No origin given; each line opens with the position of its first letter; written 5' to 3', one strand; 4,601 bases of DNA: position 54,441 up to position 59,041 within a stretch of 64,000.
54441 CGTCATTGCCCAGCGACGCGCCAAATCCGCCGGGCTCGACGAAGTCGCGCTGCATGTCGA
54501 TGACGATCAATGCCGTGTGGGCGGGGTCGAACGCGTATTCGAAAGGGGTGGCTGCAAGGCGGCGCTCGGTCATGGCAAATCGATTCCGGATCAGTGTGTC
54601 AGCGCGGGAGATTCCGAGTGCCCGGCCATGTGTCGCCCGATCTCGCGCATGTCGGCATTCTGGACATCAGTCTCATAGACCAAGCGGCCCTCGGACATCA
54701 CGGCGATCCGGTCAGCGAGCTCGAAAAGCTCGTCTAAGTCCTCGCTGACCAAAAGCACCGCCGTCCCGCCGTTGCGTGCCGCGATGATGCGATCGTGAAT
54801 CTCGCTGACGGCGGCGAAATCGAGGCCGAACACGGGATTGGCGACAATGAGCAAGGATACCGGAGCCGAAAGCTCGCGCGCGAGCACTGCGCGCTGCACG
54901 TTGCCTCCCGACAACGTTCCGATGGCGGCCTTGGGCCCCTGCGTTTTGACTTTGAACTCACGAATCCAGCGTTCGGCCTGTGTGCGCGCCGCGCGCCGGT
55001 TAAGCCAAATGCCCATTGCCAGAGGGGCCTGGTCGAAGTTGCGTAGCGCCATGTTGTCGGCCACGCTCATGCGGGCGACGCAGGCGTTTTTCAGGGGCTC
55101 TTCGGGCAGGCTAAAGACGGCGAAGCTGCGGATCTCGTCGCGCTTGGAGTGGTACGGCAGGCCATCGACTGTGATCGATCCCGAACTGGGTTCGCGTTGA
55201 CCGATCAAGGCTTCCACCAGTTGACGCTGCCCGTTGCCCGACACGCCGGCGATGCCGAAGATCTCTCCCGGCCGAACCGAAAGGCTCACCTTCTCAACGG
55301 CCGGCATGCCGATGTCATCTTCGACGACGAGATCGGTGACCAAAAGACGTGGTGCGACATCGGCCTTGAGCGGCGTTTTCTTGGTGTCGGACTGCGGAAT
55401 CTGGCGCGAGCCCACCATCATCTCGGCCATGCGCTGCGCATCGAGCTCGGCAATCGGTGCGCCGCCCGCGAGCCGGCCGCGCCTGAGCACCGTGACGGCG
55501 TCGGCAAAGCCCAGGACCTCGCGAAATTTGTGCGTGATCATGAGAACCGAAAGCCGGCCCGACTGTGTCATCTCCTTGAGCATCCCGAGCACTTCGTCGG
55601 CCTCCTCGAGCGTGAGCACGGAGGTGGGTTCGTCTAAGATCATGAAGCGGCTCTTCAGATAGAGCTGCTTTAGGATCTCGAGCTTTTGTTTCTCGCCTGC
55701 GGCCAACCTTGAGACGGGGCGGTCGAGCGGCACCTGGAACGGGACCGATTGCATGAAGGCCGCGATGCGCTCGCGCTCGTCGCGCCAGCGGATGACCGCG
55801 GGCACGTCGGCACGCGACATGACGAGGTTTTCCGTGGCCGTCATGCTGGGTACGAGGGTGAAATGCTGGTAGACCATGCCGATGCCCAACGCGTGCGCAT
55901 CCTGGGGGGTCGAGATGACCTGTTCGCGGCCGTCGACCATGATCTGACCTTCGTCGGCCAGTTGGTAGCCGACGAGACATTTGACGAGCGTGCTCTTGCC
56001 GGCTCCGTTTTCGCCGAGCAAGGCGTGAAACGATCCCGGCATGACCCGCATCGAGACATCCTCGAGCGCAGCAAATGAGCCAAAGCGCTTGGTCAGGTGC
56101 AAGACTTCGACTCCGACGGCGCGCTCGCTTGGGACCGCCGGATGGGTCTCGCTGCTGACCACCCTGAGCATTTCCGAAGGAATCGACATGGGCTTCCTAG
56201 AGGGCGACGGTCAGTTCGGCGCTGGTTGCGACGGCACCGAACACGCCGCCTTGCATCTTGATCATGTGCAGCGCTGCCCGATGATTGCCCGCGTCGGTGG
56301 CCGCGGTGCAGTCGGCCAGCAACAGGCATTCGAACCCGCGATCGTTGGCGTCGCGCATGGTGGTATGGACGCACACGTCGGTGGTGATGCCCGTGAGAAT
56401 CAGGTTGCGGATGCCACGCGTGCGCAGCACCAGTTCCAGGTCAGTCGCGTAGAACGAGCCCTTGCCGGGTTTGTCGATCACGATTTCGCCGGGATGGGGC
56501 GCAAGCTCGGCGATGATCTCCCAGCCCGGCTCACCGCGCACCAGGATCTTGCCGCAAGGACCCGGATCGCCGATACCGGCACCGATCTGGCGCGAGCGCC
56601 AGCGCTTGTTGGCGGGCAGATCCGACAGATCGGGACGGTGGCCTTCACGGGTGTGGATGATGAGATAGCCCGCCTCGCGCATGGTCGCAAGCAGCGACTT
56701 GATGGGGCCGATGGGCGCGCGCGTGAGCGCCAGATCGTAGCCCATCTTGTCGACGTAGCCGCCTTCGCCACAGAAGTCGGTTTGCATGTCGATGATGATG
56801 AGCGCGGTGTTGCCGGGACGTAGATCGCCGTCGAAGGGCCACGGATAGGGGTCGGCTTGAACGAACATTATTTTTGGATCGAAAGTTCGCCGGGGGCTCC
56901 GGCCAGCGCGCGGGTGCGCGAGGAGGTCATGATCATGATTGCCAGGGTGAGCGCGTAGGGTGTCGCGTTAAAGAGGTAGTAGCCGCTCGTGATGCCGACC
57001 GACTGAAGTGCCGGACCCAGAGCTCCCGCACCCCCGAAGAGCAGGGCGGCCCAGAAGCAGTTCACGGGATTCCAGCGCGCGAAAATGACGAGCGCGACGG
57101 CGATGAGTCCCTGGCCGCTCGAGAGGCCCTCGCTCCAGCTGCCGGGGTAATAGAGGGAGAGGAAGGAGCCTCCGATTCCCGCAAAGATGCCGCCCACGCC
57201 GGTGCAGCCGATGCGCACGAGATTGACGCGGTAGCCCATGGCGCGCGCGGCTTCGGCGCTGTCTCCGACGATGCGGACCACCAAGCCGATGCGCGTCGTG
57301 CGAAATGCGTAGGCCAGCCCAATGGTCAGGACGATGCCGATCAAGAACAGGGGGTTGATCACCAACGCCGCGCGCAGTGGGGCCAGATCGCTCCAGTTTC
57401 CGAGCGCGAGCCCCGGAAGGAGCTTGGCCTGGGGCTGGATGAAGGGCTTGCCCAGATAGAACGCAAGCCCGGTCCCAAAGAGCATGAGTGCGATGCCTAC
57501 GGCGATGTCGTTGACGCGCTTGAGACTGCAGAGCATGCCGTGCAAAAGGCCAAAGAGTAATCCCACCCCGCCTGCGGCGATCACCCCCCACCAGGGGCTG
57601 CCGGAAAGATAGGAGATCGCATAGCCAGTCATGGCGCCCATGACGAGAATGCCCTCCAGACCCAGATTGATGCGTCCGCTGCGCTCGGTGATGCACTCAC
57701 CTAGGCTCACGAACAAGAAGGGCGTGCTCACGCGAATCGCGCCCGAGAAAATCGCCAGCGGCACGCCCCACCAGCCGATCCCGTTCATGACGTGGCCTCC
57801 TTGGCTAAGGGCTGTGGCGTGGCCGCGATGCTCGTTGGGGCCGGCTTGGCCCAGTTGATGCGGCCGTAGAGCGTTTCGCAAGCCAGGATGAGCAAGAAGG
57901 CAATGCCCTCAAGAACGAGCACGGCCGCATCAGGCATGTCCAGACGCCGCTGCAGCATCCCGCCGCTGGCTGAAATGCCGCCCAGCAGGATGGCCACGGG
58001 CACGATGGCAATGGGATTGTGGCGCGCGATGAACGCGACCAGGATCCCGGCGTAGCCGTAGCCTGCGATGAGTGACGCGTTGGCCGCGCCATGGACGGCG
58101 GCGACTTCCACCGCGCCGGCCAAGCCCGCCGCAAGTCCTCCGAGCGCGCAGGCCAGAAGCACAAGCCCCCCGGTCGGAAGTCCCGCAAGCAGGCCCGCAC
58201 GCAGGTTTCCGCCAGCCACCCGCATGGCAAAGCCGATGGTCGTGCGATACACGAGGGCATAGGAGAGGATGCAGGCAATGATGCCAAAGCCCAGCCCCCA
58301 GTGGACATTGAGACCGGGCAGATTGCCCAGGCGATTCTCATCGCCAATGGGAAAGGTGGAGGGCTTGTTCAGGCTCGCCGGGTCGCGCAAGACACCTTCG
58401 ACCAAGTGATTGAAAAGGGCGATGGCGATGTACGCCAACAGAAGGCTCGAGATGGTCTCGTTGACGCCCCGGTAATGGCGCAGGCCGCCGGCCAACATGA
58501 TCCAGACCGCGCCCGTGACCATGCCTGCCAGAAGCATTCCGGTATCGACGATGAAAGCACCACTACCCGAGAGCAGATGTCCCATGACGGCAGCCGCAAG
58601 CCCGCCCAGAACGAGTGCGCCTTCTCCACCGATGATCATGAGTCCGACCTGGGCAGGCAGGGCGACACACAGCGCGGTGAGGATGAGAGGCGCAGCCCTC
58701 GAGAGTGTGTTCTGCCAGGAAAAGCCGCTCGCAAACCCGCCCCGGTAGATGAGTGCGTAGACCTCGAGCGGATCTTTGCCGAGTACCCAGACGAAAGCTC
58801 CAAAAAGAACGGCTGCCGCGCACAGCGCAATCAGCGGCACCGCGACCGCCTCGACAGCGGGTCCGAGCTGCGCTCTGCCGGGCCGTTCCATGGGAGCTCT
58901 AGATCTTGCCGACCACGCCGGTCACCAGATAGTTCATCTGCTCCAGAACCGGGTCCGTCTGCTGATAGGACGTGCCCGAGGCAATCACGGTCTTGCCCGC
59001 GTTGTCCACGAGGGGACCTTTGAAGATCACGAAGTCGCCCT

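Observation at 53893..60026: Two isochorismatase-family cysteine hydrolase paralogs interleaved in a BMP-type ABC importer operon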

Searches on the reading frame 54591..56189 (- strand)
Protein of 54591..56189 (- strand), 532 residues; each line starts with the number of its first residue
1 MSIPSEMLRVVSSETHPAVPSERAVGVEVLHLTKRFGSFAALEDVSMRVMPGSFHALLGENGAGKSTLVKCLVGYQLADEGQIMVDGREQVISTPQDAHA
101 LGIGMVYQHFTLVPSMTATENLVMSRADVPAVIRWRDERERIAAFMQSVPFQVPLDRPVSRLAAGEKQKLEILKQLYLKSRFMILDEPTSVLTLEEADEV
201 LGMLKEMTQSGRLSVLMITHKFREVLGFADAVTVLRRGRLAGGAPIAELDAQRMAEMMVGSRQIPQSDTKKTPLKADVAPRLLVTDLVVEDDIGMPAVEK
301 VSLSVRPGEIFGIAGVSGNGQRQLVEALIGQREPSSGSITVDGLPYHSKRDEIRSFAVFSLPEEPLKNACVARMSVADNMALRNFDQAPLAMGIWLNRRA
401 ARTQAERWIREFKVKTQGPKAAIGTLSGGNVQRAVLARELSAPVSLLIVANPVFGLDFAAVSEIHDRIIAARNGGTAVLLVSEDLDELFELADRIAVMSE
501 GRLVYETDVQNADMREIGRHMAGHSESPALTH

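Call 4: search_protein_families(library=pfam, proteins=[window:54591-56189:-])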
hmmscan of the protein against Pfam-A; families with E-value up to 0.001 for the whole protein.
window:54591-56189:- (532 aa): 5 families
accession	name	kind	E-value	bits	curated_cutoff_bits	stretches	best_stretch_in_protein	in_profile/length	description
PF00005.33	ABC_tran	-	2.5e-45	154.9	25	2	42-190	1-137/137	ABC transporter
PF09818.15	ABC_ATPase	-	4.5e-05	23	23.2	0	54-97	81-121/283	P-loop domain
PF13304.12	AAA_21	-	0.00013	22.5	27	0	54-73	1-20/304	AAA domain, putative AbiEii toxin, Type IV TA system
PF02463.25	SMC_N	-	0.00073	19.5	40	0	50-111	22-84/220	RecF/RecN/SMC N terminal domain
PF03193.22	RsgA_GTPase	-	0.00089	19.6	30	0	23-80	80-134/174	RsgA GTPase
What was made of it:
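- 54591..56189 (-): ABC ATPase with two fused nucleotide-binding domains. PF00005 with two matched stretches (call 4).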

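Call 5: search_protein_families(library=ncbifam, proteins=[window:54591-56189:-])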
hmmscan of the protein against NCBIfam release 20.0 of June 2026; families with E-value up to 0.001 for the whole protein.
window:54591-56189:- (532 aa): 188 families (the best 25 are shown)
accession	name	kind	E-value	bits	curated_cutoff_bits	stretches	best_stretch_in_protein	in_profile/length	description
NF047930.1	ABC_ATP_B6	equivalog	9.6e-126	420.4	670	1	27-523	3-510/510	putative B6 ABC transporter ATP-binding protein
NF008442.0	PRK11288.1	equivalog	2.8e-93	312.9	689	1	29-516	10-490/504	L-arabinose ABC transporter ATP-binding protein AraG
NF010069.0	PRK13549.1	equivalog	1e-88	298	699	1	28-512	7-492/513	xylose ABC transporter ATP-binding protein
NF008030.0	PRK10762.1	equivalog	1.8e-86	290.9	745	1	30-515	8-485/501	ribose ABC transporter ATP-binding protein RbsA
NF041861.1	YtfR_transport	equivalog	4.7e-84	282.5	850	1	29-519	4-488/492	galactofuranose ABC transporter, ATP-binding protein YtfR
NF011967.0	PRK15439.1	equivalog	9.8e-83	278.3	586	1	27-519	12-497/510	autoinducer 2 ABC transporter ATP-binding protein LsrA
NF040905.2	GguA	equivalog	2.1e-79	267.2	810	1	28-519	3-498/500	multiple monosaccharide ABC transporter ATP-binding protein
TIGR02633.1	xylG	equivalog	3e-79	266.8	723.65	1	29-504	4-482/500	D-xylose ABC transporter ATP-binding protein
NF007253.0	PRK09700.1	equivalog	1.2e-78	264.9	772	1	27-509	6-493/510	D-allose ABC transporter ATP-binding protein AlsA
NF008215.0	PRK10982.1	equivalog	2.3e-77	260.7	828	1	21-519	8-500/506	galactose/methyl galactoside ABC transporter ATP-binding protein MglA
TIGR01188.1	drrA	subfamily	3.7e-60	203.8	312.45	2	34-271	1-234/302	daunorubicin resistance ABC transporter, ATP-binding protein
TIGR03410.1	urea_trans_UrtE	equivalog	7.8e-52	176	285.8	2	28-258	2-228/230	urea ABC transporter ATP-binding subunit UrtE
TIGR03411.1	urea_trans_UrtD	equivalog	1.4e-51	175.5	304.1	2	28-247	4-227/242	urea ABC transporter ATP-binding protein UrtD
TIGR03864.1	PQQ_ABC_ATP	hypoth_equivalog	4.6e-51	173.5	302.25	2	27-254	2-224/236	ABC transporter, ATP-binding subunit, PQQ-dependent alcohol dehydrogenase system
TIGR02857.1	CydD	equivalog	1.1e-50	173.1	435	2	20-223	316-518/529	thiol reductant ABC exporter subunit CydD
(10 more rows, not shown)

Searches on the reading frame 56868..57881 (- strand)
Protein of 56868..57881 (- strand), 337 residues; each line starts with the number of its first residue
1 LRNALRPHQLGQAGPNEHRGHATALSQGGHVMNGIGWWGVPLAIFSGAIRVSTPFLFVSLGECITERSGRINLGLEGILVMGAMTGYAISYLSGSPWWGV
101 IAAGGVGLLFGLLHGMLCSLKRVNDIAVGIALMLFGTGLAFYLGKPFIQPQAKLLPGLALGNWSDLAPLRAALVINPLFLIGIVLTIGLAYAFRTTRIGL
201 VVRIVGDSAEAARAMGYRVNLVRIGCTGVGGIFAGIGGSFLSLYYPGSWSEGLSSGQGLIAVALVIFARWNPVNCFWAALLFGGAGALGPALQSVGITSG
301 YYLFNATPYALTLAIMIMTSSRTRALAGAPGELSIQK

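Call 4: search_protein_families(library=pfam, proteins=[window:56868-57881:-])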
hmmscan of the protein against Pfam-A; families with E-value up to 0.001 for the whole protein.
window:56868-57881:- (337 aa): 1 family
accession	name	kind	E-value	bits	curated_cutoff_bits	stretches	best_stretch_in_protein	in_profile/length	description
PF02653.21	BPD_transp_2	-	9.2e-34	117.2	26.8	1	47-318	4-267/269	Branched-chain amino acid transport system / permease component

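Call 5: search_protein_families(library=ncbifam, proteins=[window:56868-57881:-])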
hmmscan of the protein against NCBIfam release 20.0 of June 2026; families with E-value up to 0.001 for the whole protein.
window:56868-57881:- (337 aa): 5 families
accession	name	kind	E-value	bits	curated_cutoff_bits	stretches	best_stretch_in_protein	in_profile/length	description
NF047928.1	ABC_B6_perm_1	equivalog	2.4e-35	122.2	465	1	43-324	12-297/311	putative B6 ABC transporter permease subunit 1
NF047929.1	ABC_B6_perm_2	equivalog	1.8e-11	43.8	400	1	49-316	50-325/337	putative B6 ABC transporter permease subunit 2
NF008630.0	PRK11618.1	equivalog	5.6e-06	25.8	363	1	58-267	49-254/331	galactofuranose ABC transporter, permease protein YjfF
NF008441.0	PRK11285.1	equivalog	4.3e-05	22.8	378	1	67-241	78-244/333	L-arabinose ABC transporter permease AraH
NF041862.1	YtfT_transport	equivalog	0.00019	20.7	535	1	52-239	63-242/339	galactofuranose ABC transporter, ATP-binding protein YtfT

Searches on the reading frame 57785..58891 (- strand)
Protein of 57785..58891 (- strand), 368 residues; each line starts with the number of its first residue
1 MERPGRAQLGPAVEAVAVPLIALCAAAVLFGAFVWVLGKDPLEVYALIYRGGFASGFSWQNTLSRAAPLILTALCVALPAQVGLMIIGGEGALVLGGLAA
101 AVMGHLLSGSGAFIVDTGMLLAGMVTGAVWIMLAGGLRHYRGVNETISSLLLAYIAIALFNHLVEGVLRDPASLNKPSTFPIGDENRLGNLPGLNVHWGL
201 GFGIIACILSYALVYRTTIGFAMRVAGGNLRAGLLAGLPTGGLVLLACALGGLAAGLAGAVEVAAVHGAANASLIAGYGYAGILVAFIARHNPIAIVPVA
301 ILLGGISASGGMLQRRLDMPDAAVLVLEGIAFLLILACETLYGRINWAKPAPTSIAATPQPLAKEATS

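Call 4: search_protein_families(library=pfam, proteins=[window:57785-58891:-])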
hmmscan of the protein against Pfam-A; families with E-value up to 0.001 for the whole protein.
window:57785-58891:- (368 aa): 1 family
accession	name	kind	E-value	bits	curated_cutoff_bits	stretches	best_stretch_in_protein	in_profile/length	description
PF02653.21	BPD_transp_2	-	1.6e-22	80.4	26.8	1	61-335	4-268/269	Branched-chain amino acid transport system / permease component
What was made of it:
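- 57785..58891 (-): ABC permease 1. PF02653 (call 4).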

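Call 5: search_protein_families(library=ncbifam, proteins=[window:57785-58891:-])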
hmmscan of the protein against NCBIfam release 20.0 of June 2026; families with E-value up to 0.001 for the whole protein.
window:57785-58891:- (368 aa): 1 family
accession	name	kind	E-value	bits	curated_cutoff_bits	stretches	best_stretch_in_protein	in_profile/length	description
NF047929.1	ABC_B6_perm_2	equivalog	2.5e-46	158.4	400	1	16-339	3-326/337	putative B6 ABC transporter permease subunit 2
